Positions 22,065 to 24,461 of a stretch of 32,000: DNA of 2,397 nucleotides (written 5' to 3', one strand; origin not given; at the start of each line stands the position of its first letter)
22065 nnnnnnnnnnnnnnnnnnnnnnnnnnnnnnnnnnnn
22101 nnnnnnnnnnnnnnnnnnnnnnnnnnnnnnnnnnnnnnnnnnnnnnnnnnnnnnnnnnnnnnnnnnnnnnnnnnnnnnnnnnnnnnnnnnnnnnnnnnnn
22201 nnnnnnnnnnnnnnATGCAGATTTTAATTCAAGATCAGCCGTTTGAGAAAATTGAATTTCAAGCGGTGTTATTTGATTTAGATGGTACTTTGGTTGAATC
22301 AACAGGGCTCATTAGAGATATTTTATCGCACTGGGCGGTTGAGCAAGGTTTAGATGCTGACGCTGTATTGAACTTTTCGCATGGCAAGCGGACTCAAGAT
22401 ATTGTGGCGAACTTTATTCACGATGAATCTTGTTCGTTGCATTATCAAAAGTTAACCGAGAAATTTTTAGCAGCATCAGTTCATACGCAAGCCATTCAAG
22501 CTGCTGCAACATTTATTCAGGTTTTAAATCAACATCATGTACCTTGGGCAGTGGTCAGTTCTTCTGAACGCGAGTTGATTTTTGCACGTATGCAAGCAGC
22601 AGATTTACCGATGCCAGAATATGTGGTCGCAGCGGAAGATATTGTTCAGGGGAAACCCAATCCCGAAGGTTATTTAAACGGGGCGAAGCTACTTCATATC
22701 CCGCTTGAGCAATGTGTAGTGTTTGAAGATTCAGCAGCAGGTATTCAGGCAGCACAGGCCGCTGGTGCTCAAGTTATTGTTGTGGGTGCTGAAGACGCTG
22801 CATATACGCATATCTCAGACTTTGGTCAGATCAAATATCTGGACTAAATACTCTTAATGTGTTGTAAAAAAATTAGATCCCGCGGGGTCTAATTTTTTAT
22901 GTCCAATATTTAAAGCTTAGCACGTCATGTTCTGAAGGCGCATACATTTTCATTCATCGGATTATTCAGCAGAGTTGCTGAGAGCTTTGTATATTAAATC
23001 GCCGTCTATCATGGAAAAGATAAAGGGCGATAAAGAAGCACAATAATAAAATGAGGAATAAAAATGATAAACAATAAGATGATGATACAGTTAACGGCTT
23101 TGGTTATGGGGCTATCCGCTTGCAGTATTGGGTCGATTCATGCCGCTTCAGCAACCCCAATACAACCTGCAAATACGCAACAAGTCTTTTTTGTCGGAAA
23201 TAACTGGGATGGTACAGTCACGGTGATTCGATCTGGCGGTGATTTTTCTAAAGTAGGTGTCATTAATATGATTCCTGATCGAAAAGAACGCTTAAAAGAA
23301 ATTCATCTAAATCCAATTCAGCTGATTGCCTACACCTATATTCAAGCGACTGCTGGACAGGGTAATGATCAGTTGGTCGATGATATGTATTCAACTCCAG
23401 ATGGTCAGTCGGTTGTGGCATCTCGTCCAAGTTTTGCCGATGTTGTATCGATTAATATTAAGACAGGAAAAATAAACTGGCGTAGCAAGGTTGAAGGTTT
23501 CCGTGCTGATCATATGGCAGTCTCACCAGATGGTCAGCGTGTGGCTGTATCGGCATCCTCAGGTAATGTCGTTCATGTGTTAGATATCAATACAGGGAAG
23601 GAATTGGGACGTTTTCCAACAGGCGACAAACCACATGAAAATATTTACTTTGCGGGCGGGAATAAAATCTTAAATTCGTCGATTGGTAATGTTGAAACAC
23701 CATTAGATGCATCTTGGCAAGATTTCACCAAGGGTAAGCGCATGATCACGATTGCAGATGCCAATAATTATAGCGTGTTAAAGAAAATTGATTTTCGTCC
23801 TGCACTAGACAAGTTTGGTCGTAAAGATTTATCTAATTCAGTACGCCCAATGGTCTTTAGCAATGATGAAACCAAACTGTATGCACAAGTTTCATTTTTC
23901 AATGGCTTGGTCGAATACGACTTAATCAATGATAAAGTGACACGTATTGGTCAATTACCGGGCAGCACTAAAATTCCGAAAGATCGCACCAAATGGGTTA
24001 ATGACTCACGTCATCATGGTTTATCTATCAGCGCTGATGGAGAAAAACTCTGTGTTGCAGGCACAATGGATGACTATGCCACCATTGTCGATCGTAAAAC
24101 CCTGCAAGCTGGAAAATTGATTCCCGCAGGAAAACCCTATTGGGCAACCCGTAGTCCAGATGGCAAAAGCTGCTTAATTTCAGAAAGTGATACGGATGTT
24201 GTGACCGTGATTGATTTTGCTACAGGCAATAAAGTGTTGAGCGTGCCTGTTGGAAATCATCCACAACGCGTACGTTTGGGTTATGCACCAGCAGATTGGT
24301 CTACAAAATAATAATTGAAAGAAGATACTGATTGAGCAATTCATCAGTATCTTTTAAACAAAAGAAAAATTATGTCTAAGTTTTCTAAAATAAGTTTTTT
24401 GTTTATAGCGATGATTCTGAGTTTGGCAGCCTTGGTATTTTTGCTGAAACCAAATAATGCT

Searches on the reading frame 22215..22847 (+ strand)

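Call 7: search_protein_families(library=pfam, proteins=[window:22215-22847:+], max_evalue=0.001)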
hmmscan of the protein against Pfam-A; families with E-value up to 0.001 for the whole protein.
window:22215-22847:+ (210 aa): 4 families
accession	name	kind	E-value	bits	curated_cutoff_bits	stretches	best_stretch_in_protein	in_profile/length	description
PF13419.12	HAD_2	-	1.1e-23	84.7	23.8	1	18-190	1-178/178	Haloacid dehalogenase-like hydrolase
PF00702.32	Hydrolase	-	1.3e-18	68.5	26.4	1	16-184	2-191/191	haloacid dehalogenase-like hydrolase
PF13242.12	Hydrolase_like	-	3e-05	24.3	22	1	145-191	2-49/75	HAD-hyrolase-like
PF12710.13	HAD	-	0.00046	21.1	27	0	18-141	1-131/189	haloacid dehalogenase-like hydrolase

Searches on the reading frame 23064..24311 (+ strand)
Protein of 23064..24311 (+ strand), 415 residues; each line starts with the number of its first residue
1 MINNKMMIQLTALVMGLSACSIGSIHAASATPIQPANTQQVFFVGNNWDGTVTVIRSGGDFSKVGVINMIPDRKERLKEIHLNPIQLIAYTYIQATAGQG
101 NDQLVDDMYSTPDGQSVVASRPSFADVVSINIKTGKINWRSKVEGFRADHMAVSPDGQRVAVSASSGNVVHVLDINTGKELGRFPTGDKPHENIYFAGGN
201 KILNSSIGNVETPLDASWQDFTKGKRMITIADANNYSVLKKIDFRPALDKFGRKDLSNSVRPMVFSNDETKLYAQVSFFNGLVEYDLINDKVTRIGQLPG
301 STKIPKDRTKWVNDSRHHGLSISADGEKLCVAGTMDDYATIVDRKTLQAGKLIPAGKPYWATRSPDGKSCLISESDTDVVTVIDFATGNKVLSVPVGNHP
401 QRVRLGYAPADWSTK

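Call 7: search_protein_families(library=pfam, proteins=[window:23064-24311:+], max_evalue=0.001)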
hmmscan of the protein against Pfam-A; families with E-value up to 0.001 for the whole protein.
window:23064-24311:+ (415 aa): 5 families
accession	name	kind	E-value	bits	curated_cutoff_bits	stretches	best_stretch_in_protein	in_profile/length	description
PF25174.1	Beta-prop_THOC3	-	2.3e-08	33.8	305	1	94-206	38-147/272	THOC3 beta-propeller domain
PF13360.13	PQQ_2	-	1.9e-05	24.9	27.6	1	118-181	36-96/233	Outer membrane protein assembly factor BamB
PF12894.13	ANAPC4_WD40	-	0.00015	22.3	22.9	0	116-189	18-81/91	Anaphase-promoting complex subunit 4 WD40 domain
PF21783.3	YNCE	-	0.00016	21.6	27.1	0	329-391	42-319/339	YNCE-like beta-propeller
PF23414.1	Beta-prop_EML_2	-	0.00026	20.9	90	0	127-204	22-97/266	Echinoderm microtubule-associated protein second beta-propeller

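Call 11: find_encoding_contigs(protein=window:23064-24311:+, flank=10000, max_places=10)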
Protein window:23064-24311:+ (415 aa): no gene with exactly this product is on record in the collection.

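Call 22: find_homologous_proteins(query=window:23064-24311:+)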
Query window:23064-24311:+ (415 aa): 5493 proteins with E <= 0.001 among 8000 candidates; the best 120 are listed.
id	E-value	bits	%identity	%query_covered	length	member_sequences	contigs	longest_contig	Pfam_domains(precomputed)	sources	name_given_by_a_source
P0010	8.4e-272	919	97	100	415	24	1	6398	PF25174.2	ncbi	-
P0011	3.3e-253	858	91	100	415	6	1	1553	PF25174.2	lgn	-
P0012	1.4e-235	800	86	99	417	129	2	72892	PF13360.14,PF25174.2,PF21783.3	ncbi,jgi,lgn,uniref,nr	ncbi:YncE family protein [Acinetobacter lwoffii]|jgi:DNA-binding beta-propeller fold protein YncE|un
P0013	3.0e-234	795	90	91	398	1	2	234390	PF13360.14,PF25174.2,PF21783.3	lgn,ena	-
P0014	3.9e-234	795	84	100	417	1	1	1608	PF25174.2,PF21783.3,PF23414.2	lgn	-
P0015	2.0e-233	792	84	99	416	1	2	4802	PF13360.14,PF25174.2,PF21783.3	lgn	-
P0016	6.2e-233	791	84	99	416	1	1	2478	PF13360.14,PF25174.2,PF21783.3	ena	-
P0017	7.5e-233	791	84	99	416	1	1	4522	PF13360.14,PF25174.2,PF21783.3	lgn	-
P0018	8.0e-233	790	84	99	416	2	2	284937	PF25174.2,PF12894.14,PF21783.3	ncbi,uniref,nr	ncbi:YncE family protein [Acinetobacter indicus]|uniref:YncE family protein n=1 Tax=Acinetobacter in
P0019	8.3e-233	790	84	99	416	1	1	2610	PF13360.14,PF25174.2,PF21783.3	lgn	-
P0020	9.1e-233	790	84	99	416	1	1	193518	PF13360.14,PF25174.2,PF21783.3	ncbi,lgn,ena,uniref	ncbi:YncE family protein [Acinetobacter indicus]|uniref:YncE family protein n=1 Tax=Acinetobacter in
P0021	9.2e-233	790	84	99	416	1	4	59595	PF13360.14,PF25174.2,PF21783.3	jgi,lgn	-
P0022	1.0e-232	790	84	99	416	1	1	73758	PF13360.14,PF25174.2,PF21783.3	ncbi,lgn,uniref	ncbi:YncE family protein [Acinetobacter indicus]|uniref:YncE family protein n=1 Tax=Acinetobacter in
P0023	1.2e-232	790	85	99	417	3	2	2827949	PF25174.2,PF21783.3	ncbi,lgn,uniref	ncbi:YncE family protein [Acinetobacter pseudolwoffii]|uniref:YncE family protein n=1 Tax=Acinetobac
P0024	1.3e-232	790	85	99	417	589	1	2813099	PF25174.2,PF21783.3,PF23414.2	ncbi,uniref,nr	ncbi:YncE family protein [Acinetobacter sp. F9]|uniref:YncE family protein n=1 Tax=Acinetobacter sp.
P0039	3.8e-232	788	84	99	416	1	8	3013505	PF13360.14,PF25174.2,PF21783.3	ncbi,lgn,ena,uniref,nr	ncbi:YncE family protein [Acinetobacter indicus]|uniref:YncE family protein n=1 Tax=Acinetobacter Ta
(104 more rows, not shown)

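Call 23: find_encoding_contigs(protein=P0013, flank=10000, max_places=2)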
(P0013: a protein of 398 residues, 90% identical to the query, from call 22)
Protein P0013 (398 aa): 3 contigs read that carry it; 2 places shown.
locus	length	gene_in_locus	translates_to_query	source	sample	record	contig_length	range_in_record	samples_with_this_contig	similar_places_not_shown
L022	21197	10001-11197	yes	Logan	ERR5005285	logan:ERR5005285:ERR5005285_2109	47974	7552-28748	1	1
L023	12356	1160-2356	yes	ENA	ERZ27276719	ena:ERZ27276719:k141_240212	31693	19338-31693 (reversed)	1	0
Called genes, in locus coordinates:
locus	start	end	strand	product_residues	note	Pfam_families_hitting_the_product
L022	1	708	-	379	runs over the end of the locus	PF00199:Catalase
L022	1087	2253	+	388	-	PF01306:LacY_symp (faint), PF03825:Nuc_H_symport, PF07690:MFS_1, PF12832:MFS_1_like, PF07690:MFS_1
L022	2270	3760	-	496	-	PF01425:Amidase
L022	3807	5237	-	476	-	PF05231:MASE1, PF00990:GGDEF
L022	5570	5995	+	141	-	-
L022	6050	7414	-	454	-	PF00289:Biotin_carb_N, PF02655:ATP-grasp_3 (faint), PF02222:ATP-grasp, PF02786:CPSase_L_D2, PF07478:Dala_Dala_lig_C, PF02785:Biotin_carb_C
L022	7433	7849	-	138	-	PF25984:BSH_YknX (faint), PF00364:Biotin_lipoyl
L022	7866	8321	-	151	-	PF01220:DHquinase_II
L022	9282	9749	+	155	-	PF04073:tRNA_edit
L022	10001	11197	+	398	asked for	PF13360:PQQ_2 (faint), PF21783:YNCE (faint), PF25174:Beta-prop_THOC3 (faint)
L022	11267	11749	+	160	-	-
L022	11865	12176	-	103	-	PF04358:DsrC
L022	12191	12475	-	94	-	PF04077:DsrH (weak)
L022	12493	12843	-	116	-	-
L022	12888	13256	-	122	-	PF02635:DsrE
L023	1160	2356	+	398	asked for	PF13360:PQQ_2 (faint), PF21783:YNCE (faint), PF25174:Beta-prop_THOC3 (faint)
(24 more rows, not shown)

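Call 24: find_encoding_contigs(protein=P0023, flank=10000, max_places=2)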
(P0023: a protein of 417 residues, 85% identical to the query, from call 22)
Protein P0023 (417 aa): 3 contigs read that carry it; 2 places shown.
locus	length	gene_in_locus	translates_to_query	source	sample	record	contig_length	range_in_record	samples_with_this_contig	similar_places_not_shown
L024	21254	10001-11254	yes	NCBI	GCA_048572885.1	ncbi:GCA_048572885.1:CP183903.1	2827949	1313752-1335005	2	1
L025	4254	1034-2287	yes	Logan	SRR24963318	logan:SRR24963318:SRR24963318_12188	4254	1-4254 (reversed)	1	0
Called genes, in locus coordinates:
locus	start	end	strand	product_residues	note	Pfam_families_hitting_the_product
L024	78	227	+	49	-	-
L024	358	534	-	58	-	-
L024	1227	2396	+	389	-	PF03825:Nuc_H_symport, PF07690:MFS_1, PF12832:MFS_1_like, PF07690:MFS_1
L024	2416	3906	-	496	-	PF01425:Amidase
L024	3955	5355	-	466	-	PF00990:GGDEF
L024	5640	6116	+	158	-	-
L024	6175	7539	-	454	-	PF00289:Biotin_carb_N, PF02222:ATP-grasp, PF02786:CPSase_L_D2, PF07478:Dala_Dala_lig_C, PF02785:Biotin_carb_C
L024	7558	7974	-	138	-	PF25984:BSH_YknX (faint), PF00364:Biotin_lipoyl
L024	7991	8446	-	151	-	PF01220:DHquinase_II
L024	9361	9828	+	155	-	PF04073:tRNA_edit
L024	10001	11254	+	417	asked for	PF21783:YNCE (faint), PF25174:Beta-prop_THOC3 (faint)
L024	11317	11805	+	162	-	-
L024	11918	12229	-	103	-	PF04358:DsrC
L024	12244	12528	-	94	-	-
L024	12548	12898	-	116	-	-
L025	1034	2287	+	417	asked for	PF21783:YNCE (faint), PF25174:Beta-prop_THOC3 (faint)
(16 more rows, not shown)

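Call 25: find_encoding_contigs(protein=P0039, flank=10000, max_places=3)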
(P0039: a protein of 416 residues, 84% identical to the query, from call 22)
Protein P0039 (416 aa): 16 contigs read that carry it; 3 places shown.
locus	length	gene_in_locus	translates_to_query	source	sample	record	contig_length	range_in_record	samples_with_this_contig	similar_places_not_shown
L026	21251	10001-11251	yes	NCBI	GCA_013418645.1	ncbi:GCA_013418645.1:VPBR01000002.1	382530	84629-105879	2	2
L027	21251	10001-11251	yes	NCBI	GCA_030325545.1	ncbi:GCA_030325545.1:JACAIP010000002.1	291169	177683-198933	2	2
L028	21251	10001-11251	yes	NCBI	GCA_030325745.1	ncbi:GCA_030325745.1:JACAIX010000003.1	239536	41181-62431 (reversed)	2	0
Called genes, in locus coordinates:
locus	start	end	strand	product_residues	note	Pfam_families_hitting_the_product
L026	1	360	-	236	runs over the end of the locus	PF00730:HhH-GPD, PF00633:HHH, PF10576:EndIII_4Fe-2S (weak)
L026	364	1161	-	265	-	PF04060:FeS, PF12838:Fer4_7 (faint), PF13237:Fer4_10 (faint), PF13484:Fer4_16 (faint), PF00037:Fer4 (weak), PF14697:Fer4_21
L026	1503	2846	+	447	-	PF02812:ELFV_dehydrog_N, PF00208:ELFV_dehydrog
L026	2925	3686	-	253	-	PF03724:META, PF14302:DUF4377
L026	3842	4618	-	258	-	PF02900:LigB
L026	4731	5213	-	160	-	PF02590:SPOUT_MTase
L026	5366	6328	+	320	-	PF04389:Peptidase_M28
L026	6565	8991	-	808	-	PF02190:LON_substr_bdg, PF08298:AAA_PrkA (weak), PF00004:AAA, PF07728:AAA_5, PF22667:Lon_lid, PF05362:Lon_C, PF13541:ChlI (weak)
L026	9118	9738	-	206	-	PF01812:5-FTHF_cyc-lig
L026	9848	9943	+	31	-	-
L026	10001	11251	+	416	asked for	PF21783:YNCE (faint), PF25174:Beta-prop_THOC3 (faint), PF13360:PQQ_2 (faint)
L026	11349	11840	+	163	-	-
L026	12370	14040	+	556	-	PF02652:Lactate_perm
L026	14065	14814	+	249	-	PF00392:GntR, PF07729:FCD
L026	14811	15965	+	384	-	PF01070:FMN_dh, PF00478:IMPDH (faint)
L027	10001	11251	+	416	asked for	PF21783:YNCE (faint), PF25174:Beta-prop_THOC3 (faint), PF13360:PQQ_2 (faint)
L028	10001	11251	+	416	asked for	PF21783:YNCE (faint), PF25174:Beta-prop_THOC3 (faint), PF13360:PQQ_2 (faint)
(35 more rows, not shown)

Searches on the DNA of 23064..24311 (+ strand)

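Call 28: search_rna_families(source=L026, start=9000, end=12500, threshold=evalue, max_evalue=1)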
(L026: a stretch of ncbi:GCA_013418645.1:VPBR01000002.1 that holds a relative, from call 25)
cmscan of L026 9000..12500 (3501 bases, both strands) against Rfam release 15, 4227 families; matches with E-value up to 1: 1.
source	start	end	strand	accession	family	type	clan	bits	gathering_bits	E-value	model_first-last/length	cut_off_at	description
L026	10752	10817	+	RF02619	BSnc115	Gene; sRNA;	-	20.2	115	0.72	1-91/91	no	Brucella sRNA 115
